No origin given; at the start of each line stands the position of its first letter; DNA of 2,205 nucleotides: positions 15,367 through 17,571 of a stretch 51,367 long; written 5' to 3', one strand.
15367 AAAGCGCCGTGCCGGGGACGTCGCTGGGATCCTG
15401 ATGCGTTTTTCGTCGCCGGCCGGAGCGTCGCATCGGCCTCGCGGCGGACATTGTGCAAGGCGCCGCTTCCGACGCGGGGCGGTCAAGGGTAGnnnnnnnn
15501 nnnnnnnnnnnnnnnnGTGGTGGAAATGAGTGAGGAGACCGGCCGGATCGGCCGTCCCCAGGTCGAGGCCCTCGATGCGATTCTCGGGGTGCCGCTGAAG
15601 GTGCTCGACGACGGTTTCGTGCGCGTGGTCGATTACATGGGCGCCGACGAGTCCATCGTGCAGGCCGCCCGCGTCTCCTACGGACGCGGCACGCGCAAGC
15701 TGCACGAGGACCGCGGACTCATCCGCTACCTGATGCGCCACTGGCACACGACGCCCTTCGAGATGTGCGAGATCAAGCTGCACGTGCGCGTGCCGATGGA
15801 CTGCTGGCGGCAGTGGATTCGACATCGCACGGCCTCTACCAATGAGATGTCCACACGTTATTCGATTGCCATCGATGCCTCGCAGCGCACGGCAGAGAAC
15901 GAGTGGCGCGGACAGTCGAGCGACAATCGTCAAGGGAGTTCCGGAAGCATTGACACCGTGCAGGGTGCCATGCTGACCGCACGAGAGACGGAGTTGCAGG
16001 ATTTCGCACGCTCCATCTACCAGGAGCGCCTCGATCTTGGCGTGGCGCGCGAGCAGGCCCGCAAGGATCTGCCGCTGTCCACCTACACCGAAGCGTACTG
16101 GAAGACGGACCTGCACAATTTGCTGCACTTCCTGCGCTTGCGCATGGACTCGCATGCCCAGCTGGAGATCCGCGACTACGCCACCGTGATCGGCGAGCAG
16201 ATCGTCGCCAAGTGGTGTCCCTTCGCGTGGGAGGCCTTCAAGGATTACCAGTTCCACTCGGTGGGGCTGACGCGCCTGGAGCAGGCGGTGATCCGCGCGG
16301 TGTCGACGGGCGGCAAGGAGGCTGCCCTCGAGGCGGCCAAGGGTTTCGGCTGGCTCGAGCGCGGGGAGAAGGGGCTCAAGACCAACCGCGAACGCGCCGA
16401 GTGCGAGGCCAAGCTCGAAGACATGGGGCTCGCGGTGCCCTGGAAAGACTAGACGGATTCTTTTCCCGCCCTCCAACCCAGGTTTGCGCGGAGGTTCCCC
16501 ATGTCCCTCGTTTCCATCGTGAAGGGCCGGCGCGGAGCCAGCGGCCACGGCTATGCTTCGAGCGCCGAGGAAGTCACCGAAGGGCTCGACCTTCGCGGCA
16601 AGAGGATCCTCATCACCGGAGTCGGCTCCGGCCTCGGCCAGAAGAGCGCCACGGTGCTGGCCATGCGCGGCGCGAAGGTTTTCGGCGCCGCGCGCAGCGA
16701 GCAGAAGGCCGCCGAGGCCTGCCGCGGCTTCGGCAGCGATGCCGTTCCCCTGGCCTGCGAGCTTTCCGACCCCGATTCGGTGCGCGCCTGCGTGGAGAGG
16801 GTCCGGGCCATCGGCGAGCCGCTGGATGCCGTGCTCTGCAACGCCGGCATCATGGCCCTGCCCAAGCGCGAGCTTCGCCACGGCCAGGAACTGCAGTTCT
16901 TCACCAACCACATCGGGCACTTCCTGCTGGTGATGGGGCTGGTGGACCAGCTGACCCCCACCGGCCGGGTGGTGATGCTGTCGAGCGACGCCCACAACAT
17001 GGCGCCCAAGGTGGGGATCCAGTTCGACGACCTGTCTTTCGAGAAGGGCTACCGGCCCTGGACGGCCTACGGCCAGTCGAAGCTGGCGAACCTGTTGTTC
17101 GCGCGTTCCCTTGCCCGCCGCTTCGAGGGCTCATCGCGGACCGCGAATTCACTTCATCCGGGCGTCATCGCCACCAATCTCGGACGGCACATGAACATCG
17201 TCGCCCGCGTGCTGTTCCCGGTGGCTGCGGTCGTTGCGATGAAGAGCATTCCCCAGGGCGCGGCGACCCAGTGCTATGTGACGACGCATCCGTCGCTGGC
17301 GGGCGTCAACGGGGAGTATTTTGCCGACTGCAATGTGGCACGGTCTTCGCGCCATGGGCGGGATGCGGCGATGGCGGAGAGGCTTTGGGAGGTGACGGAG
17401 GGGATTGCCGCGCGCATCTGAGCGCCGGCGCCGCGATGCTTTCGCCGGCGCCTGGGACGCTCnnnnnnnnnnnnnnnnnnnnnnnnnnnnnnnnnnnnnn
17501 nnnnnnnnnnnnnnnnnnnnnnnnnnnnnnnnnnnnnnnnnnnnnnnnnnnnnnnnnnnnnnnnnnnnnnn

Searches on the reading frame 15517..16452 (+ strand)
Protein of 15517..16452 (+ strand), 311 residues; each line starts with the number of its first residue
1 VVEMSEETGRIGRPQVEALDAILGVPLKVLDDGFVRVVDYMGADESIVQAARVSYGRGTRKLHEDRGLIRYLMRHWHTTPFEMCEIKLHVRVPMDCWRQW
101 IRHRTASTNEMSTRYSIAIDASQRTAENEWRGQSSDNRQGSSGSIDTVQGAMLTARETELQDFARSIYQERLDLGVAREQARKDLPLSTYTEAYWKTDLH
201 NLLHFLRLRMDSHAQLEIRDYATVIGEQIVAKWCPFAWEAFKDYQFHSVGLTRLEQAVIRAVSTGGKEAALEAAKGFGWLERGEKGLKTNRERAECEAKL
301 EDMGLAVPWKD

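Call 19: search_protein_families(library=pfam, proteins=[window:15517-16452:+], max_evalue=0.00001)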
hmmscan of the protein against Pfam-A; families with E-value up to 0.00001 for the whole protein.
window:15517-16452:+ (311 aa): 1 family
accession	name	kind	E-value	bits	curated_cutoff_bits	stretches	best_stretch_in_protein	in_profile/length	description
PF02511.20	Thy1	-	8.6e-51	172.9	24.8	1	36-235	1-190/191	Thymidylate synthase complementing protein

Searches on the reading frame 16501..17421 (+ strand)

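Call 19: search_protein_families(library=pfam, proteins=[window:16501-17421:+], max_evalue=0.00001)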
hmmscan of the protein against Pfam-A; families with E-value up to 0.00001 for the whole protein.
window:16501-17421:+ (306 aa): 3 families
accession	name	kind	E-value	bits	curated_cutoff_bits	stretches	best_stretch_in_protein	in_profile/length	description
PF00106.31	adh_short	-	3.8e-22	79.2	26.6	1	34-168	1-142/195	short chain dehydrogenase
PF13561.12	adh_short_C2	-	1.3e-16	61.4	27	1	40-237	1-190/236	Enoyl-(Acyl carrier protein) reductase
PF08659.16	KR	-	2.5e-06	28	22.6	1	36-119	3-93/180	KR domain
